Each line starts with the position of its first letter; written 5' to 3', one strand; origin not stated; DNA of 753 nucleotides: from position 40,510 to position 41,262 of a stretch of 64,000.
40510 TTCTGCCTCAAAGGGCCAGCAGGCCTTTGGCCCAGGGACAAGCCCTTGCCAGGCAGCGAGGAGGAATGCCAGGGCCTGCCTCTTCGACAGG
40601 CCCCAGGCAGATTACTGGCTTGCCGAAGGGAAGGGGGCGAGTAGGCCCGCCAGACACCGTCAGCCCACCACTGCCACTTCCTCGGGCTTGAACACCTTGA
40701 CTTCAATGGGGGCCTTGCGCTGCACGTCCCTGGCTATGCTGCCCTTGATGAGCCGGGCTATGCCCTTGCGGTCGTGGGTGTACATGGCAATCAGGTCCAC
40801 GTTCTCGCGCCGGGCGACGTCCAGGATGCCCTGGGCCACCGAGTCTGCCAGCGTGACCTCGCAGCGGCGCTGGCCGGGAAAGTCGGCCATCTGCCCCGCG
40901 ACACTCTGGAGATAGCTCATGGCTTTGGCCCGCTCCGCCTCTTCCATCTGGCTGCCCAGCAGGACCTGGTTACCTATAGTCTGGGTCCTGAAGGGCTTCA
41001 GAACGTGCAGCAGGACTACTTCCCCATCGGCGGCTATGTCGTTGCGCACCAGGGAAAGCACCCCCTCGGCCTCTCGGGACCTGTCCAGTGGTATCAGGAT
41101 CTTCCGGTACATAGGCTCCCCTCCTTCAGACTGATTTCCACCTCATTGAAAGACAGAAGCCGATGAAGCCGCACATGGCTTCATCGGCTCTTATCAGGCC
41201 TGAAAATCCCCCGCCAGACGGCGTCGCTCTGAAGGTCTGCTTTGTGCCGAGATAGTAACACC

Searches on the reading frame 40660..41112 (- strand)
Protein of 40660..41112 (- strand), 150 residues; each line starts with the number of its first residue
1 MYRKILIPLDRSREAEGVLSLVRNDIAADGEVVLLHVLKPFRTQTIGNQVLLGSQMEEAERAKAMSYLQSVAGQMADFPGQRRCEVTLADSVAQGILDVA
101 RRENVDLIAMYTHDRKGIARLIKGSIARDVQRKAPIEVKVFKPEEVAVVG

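Call 85: search_protein_families(library=pfam, proteins=[window:40660-41112:-], max_evalue=0.001)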
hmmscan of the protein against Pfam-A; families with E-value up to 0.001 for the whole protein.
window:40660-41112:- (150 aa): 1 family
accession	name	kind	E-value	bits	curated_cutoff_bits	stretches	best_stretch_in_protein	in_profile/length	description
PF00582.32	Usp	-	4.6e-21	76.3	24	1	1-141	1-140/141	Universal stress protein family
